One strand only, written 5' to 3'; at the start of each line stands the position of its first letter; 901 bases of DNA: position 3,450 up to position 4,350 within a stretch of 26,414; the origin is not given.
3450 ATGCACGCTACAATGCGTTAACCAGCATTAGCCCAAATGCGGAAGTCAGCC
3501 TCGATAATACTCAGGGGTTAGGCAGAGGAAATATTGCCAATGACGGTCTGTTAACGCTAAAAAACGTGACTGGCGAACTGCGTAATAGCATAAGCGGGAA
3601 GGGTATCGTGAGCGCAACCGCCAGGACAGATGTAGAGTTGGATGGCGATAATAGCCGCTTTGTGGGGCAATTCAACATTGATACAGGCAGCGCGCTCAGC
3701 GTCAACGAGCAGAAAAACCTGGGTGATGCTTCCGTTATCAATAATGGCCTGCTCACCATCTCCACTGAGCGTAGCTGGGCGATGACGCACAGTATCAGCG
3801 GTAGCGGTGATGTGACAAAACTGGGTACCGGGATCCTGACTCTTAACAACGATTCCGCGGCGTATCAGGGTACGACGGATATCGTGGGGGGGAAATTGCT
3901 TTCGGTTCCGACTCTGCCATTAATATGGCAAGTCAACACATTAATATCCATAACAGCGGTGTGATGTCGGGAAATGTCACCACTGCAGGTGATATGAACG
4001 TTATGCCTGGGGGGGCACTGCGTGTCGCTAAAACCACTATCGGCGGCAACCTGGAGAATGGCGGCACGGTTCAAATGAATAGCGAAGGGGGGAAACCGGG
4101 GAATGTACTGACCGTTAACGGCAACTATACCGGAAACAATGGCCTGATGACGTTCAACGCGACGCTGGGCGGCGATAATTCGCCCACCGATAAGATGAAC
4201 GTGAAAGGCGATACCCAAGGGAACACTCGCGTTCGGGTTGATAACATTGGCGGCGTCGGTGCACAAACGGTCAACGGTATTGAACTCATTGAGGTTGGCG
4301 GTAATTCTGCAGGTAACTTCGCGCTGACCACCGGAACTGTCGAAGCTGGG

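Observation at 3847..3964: A G7 homopolymer splits the autotransporter into passenger and beta-barrel ORFs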

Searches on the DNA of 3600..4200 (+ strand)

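Call 6: search_dna_similar(query=window:3600-4200:+, collection=ecoli_genomes, mode=near, max_rows=40, rows=spread)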
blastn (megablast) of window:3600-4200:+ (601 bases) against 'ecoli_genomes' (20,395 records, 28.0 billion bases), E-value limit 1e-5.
Records with a match: 4274; places in all: 4295; records where one place covers at least 80% of the query: 4059.
Genomes with a match: 4273 of 5426; with a place that covers at least 80% of the query: 4058. Places per genome that has any: lowest 1, median 1, highest 2. On chromosomes: 4291 places; on plasmids: 4.
Best place of each record, by identity: >=99% 2656; 95-99% 1618.
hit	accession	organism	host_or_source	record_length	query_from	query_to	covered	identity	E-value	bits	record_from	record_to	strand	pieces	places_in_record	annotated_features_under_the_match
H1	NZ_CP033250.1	Escherichia coli strain ECCHD184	chicken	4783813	1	601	100%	100.0%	0e+0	1110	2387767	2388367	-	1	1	ECSE_1600 family autotransporter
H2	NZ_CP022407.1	Escherichia coli O121:H19 strain 16-9255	Flour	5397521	1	601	100%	99.8%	0e+0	1105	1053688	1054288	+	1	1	ECSE_1600 family autotransporter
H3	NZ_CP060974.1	Escherichia coli strain EC4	Homo sapiens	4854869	1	601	100%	99.8%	0e+0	1105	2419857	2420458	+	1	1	ECSE_1600 family autotransporter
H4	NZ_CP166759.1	Escherichia coli strain CRE389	Homo sapiens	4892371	1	601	100%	99.8%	0e+0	1105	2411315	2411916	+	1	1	ECSE_1600 family autotransporter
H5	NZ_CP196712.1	Escherichia coli strain EC43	Bovine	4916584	1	601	100%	99.8%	0e+0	1105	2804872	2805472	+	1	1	ECSE_1600 family autotransporter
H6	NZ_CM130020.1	Escherichia coli strain EEC_W5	Gallus gallus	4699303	1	601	100%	99.8%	0e+0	1105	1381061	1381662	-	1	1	ECSE_1600 family autotransporter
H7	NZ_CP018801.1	Escherichia coli strain tolC-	laboratory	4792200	1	601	100%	99.7%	0e+0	1101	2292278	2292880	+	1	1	ECSE_1600 family autotransporter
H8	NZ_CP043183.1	Escherichia coli O16:H48 strain PG20180172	mouse gut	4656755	1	601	100%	99.7%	0e+0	1101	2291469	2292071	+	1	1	ECSE_1600 family autotransporter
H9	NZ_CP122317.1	Escherichia coli strain HT-948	missing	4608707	1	601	100%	99.7%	0e+0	1101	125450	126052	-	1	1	ECSE_1600 family autotransporter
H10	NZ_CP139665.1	Escherichia coli strain TP10-1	Homo sapiens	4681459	1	601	100%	99.7%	0e+0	1101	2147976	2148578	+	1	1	ECSE_1600 family autotransporter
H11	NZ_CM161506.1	Escherichia coli strain D53-1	Canis lupus familiaris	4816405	1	601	100%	99.7%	0e+0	1101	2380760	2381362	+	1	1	ECSE_1600 family autotransporter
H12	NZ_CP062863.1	Escherichia coli strain Res13-Lact-PEB14-36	Sus scrofa domesticus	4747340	1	601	100%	99.7%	0e+0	1099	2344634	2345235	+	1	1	ECSE_1600 family autotransporter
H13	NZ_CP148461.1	Escherichia coli strain Z1323CEC0008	Chicken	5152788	1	601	100%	99.7%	0e+0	1099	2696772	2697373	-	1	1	ECSE_1600 family autotransporter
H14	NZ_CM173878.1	Escherichia coli strain 1218KP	Homo sapiens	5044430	1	601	100%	99.7%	0e+0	1099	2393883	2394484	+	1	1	ECSE_1600 family autotransporter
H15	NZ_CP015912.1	Escherichia coli strain 210205630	swine cecum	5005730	1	601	100%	99.5%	0e+0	1094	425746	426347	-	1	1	ECSE_1600 family autotransporter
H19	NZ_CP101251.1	Escherichia coli strain EC21Z-083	Homo sapiens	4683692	1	601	100%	99.0%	0e+0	1077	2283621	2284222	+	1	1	ECSE_1600 family autotransporter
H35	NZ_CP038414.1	Escherichia coli O157:H7 strain 17B6-2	cattle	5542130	1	601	100%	96.6%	0e+0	1002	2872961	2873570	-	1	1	ECSE_1600 family autotransporter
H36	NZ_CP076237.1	Escherichia coli O157:H7 strain 146N4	Rectal swab of cattle in slaughterhouse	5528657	1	601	100%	96.6%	0e+0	1002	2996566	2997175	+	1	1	ECSE_1600 family autotransporter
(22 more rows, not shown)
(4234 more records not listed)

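Call 7: get_annotated_region(hit=H1, flank=6000)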
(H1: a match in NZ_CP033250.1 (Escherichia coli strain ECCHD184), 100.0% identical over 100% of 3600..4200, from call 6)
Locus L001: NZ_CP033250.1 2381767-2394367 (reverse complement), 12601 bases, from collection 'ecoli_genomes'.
description: Escherichia coli strain ECCHD184 chromosome, complete genome
organism: Escherichia coli strain ECCHD184 (NCBI taxid 562)
replicon: chromosome; assembly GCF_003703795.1
host: chicken; source: stool; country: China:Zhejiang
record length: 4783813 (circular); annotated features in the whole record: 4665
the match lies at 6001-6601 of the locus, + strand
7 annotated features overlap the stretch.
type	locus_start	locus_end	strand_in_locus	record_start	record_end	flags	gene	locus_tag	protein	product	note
CDS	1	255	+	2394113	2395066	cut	lsrR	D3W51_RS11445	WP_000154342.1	transcriptional regulator LsrR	-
CDS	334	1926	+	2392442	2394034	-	lsrK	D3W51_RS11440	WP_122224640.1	autoinducer-2 kinase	-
CDS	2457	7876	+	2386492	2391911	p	-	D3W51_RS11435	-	ECSE_1600 family autotransporter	frameshifted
CDS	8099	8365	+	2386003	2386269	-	hipB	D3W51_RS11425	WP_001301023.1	type II toxin-antitoxin system antitoxin HipB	-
CDS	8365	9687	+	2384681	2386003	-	hipA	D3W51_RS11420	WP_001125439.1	type II toxin-antitoxin system serine/threonine protein kinase toxin HipA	-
CDS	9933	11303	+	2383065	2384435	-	-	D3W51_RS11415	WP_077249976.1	site-specific integrase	-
CDS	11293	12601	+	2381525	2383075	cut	-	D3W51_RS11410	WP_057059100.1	site-specific integrase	-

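Call 8: get_annotated_region(hit=H3, flank=6000)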
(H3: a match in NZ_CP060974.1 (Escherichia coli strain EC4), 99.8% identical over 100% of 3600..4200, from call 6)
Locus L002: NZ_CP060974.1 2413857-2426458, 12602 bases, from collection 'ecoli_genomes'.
description: Escherichia coli strain EC4 chromosome, complete genome
organism: Escherichia coli strain EC4 (NCBI taxid 562)
replicon: chromosome; assembly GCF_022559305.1
host: Homo sapiens; source: urine; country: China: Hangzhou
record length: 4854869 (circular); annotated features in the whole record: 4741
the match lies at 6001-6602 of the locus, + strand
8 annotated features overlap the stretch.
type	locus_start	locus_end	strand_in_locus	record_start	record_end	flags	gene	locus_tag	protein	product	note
CDS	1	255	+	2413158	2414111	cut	lsrR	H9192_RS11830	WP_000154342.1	transcriptional regulator LsrR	-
CDS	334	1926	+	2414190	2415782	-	lsrK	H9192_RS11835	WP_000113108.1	autoinducer-2 kinase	-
CDS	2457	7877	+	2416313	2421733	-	-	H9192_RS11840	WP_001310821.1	ECSE_1600 family autotransporter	-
CDS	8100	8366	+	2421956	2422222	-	hipB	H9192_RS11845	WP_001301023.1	type II toxin-antitoxin system antitoxin HipB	-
CDS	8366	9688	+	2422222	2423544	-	hipA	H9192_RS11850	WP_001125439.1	type II toxin-antitoxin system serine/threonine protein kinase toxin HipA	-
CDS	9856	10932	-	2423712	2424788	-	-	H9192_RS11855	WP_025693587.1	hypothetical protein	-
CDS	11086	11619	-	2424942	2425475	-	-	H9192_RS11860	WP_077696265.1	helix-turn-helix domain-containing protein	-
CDS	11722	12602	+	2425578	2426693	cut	-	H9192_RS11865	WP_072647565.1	phage/plasmid replication domain-containing protein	-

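Call 9: get_annotated_region(hit=H7, flank=6000)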
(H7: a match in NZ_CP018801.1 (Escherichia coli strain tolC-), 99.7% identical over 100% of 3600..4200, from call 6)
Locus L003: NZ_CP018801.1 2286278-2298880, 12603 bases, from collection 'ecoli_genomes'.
description: Escherichia coli strain tolC- chromosome, complete genome
organism: Escherichia coli strain tolC- (NCBI taxid 562)
replicon: chromosome; assembly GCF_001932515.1
host: -; source: laboratory; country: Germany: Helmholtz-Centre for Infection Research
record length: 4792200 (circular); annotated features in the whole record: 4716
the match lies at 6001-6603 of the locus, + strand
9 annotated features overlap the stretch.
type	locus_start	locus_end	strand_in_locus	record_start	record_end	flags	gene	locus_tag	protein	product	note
CDS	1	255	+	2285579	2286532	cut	lsrR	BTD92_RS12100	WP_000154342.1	transcriptional regulator LsrR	-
CDS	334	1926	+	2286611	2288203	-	lsrK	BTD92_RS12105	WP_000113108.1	autoinducer-2 kinase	-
CDS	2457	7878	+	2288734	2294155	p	-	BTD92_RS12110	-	ECSE_1600 family autotransporter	frameshifted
CDS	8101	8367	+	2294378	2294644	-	hipB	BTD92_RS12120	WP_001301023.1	type II toxin-antitoxin system antitoxin HipB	-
CDS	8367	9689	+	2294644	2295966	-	hipA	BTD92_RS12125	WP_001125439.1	type II toxin-antitoxin system serine/threonine protein kinase toxin HipA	-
CDS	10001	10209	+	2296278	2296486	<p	-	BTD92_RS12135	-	helix-turn-helix domain-containing protein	frameshifted; incomplete; partial in the middle of a contig; missing N-terminus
CDS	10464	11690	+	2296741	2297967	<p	ydeT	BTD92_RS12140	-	fimbria/pilus outer membrane usher protein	incomplete; partial in the middle of a contig; missing N-terminus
CDS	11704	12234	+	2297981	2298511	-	ydeS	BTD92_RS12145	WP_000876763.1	fimbrial protein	-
CDS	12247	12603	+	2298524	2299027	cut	ydeR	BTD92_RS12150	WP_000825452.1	fimbrial protein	-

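Call 13: search_dna_similar(query=window:3846-3932:+, collection=ecoli_genomes, mode=near, max_rows=60, rows=best)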
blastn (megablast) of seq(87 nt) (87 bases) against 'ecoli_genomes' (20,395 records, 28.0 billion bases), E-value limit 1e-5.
Records with a match: 4237; places in all: 4242; records where one place covers at least 80% of the query: 4154.
Genomes with a match: 4236 of 5426; with a place that covers at least 80% of the query: 4153. Places per genome that has any: lowest 1, median 1, highest 2. On chromosomes: 4238 places; on plasmids: 4.
Best place of each record, by identity: >=99% 349; 95-99% 3878; 90-95% 10.
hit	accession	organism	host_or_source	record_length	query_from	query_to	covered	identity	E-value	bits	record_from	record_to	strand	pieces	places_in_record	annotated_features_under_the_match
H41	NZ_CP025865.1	Escherichia coli strain 504211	Homo sapiens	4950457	1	87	100%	100.0%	3e-37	161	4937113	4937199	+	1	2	ECSE_1600 family autotransporter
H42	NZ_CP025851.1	Escherichia coli strain 510016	Homo sapiens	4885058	1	87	100%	100.0%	3e-37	161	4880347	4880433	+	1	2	ECSE_1600 family autotransporter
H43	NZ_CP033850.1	Escherichia coli strain FDAARGOS_497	Homo sapiens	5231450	1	87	100%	100.0%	3e-37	161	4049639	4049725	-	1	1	ECSE_1600 family autotransporter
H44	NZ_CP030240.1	Escherichia coli strain ER1709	-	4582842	1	87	100%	100.0%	3e-37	161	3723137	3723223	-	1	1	ECSE_1600 family autotransporter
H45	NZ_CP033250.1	Escherichia coli strain ECCHD184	chicken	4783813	1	87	100%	100.0%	3e-37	161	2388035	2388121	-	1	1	ECSE_1600 family autotransporter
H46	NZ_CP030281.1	Escherichia coli strain E308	Broiler chicken farm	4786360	1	87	100%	100.0%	3e-37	161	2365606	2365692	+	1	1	ECSE_1600 family autotransporter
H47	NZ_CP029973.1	Escherichia coli strain 51008369SK1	Dog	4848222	1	87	100%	100.0%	3e-37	161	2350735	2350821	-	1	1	ECSE_1600 family autotransporter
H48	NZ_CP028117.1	Escherichia coli O111 str. RM9322 strain RM9322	Creek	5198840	1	87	100%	100.0%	3e-37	161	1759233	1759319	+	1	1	ECSE_1600 family autotransporter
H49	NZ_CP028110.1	Escherichia coli O121 str. RM8352 strain RM8352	creek sediment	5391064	1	87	100%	100.0%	3e-37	161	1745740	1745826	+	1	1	ECSE_1600 family autotransporter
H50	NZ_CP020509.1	Escherichia coli strain 165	Homo sapiens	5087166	1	87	100%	100.0%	3e-37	161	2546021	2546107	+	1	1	ECSE_1600 family autotransporter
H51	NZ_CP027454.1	Escherichia coli strain 2014C-4423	Homo sapiens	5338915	1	87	100%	100.0%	3e-37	161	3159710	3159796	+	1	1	ECSE_1600 family autotransporter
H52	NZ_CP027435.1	Escherichia coli strain 2014C-3599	missing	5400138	1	87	100%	100.0%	3e-37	161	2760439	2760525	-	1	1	ECSE_1600 family autotransporter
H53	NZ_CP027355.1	Escherichia coli strain 2013C-4991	Homo sapiens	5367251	1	87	100%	100.0%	3e-37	161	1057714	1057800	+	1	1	ECSE_1600 family autotransporter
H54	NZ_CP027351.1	Escherichia coli strain 2014C-3655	missing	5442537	1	87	100%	100.0%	3e-37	161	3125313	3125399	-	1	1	ECSE_1600 family autotransporter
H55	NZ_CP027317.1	Escherichia coli strain 2015C-3107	Homo sapiens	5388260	1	87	100%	100.0%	3e-37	161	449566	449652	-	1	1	ECSE_1600 family autotransporter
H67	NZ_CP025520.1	Escherichia coli strain DH5alpha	common laboratory strain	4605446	1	87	100%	100.0%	3e-37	161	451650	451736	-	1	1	ECSE_1600 family autotransporter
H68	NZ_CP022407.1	Escherichia coli O121:H19 strain 16-9255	Flour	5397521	1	87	100%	100.0%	3e-37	161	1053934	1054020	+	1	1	ECSE_1600 family autotransporter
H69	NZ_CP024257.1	Escherichia coli O25:H16 strain F5505-C1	missing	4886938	1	87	100%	100.0%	3e-37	161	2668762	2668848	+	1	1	autotransporter outer membrane beta-barrel domain-containing protein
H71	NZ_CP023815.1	Escherichia coli strain IMT16316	wild bird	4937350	1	87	100%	100.0%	3e-37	161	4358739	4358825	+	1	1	ECSE_1600 family autotransporter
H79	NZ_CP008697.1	Escherichia coli strain ST648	Homo sapiens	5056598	1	87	100%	100.0%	3e-37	161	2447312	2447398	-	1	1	ECSE_1600 family autotransporter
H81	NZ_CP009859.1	Escherichia coli strain ECONIH1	rectal swab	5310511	1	87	100%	100.0%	3e-37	161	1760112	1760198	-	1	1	ECSE_1600 family autotransporter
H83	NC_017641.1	Escherichia coli UMNK88 strain UMNK88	porcine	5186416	1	87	100%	100.0%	3e-37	161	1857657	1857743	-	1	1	ECSE_1600 family autotransporter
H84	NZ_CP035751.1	Escherichia coli E110019 strain E110019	-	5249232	1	87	100%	100.0%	3e-37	161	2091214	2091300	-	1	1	ECSE_1600 family autotransporter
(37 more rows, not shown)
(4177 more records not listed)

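Call 26: search_dna_similar(query=window:3969-4055:+, collection=ecoli_genomes, mode=near, max_rows=5, rows=spread)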
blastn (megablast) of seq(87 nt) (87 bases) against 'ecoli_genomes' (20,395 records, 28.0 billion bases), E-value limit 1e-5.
Records with a match: 1892; places in all: 1894; records where one place covers at least 80% of the query: 1884.
Genomes with a match: 1892 of 5426; with a place that covers at least 80% of the query: 1884. Places per genome that has any: lowest 1, median 1, highest 2. On chromosomes: 1893 places; on plasmids: 1.
Best place of each record, by identity: >=99% 1163; 95-99% 710; 90-95% 19.
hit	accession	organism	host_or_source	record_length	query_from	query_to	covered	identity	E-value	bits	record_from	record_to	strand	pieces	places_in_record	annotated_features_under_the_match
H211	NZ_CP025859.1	Escherichia coli strain 504239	Homo sapiens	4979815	1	87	100%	100.0%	3e-37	161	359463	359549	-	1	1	ECSE_1600 family autotransporter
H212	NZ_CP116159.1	Escherichia coli strain DETEC-P351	ICU patient rectal swab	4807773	1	87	100%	100.0%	3e-37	161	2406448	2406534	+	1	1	ECSE_1600 family autotransporter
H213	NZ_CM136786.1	Escherichia coli strain 8GC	Mink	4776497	1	87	100%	100.0%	3e-37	161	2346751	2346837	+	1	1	ECSE_1600 family autotransporter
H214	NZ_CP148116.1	Escherichia coli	missing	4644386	1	87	100%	98.9%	1e-35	156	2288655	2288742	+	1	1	ECSE_1600 family autotransporter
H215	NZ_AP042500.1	Escherichia coli strain OkiPb01679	bovine feces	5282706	44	87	51%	100.0%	3e-13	82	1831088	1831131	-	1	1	ECSE_1600 family autotransporter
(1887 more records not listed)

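Call 28: get_annotated_region(hit=H68, flank=4000)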
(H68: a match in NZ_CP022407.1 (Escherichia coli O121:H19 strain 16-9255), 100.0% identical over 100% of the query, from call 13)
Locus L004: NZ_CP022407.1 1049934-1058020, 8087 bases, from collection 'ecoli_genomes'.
description: Escherichia coli O121:H19 strain 16-9255 chromosome, complete genome
organism: Escherichia coli O121:H19 strain 16-9255 (NCBI taxid 991915)
replicon: chromosome; assembly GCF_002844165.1
host: -; source: Flour; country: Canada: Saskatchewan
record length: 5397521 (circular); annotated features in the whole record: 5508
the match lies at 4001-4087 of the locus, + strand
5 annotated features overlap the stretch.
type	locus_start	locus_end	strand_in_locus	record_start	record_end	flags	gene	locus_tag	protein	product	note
CDS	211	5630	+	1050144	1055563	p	-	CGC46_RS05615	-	ECSE_1600 family autotransporter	frameshifted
CDS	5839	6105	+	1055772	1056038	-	hipB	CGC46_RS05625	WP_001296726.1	type II toxin-antitoxin system antitoxin HipB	-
CDS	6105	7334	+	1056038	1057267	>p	hipA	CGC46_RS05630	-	type II toxin-antitoxin system serine/threonine protein kinase toxin HipA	incomplete; partial in the middle of a contig; missing C-terminus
CDS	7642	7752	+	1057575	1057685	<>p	-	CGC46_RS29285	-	AraC family transcriptional regulator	incomplete; partial in the middle of a contig; missing N-terminus and C-terminus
CDS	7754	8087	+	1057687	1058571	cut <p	-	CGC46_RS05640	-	IS3-like element IS2 family transposase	incomplete; partial in the middle of a contig; missing N-terminus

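Call 29: get_annotated_region(hit=H48, flank=4000)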
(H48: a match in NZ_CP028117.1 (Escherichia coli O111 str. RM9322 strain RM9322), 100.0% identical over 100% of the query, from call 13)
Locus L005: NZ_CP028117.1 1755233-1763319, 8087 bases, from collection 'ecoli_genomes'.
description: Escherichia coli O111 str. RM9322 chromosome, complete genome
organism: Escherichia coli O111 str. RM9322 strain RM9322 (NCBI taxid 1055542)
replicon: chromosome; assembly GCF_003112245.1
host: -; source: Creek; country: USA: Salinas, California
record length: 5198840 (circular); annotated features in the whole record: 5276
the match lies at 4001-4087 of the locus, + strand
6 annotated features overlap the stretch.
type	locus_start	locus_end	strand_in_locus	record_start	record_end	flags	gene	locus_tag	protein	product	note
CDS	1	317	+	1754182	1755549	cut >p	-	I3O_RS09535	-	ESPR-type extended signal peptide-containing protein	incomplete; partial in the middle of a contig; missing C-terminus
CDS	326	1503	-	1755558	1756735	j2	-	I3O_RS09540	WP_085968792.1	IS3 family transposase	programmed frameshift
CDS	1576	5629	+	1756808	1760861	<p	-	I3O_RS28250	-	ECSE_1600 family autotransporter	frameshifted; incomplete; partial in the middle of a contig; missing N-terminus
CDS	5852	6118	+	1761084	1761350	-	hipB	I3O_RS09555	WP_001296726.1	type II toxin-antitoxin system antitoxin HipB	-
CDS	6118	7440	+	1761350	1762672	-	hipA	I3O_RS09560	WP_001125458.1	type II toxin-antitoxin system serine/threonine protein kinase toxin HipA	-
CDS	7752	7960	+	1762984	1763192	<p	-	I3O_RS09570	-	helix-turn-helix domain-containing protein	frameshifted; incomplete; partial in the middle of a contig; missing N-terminus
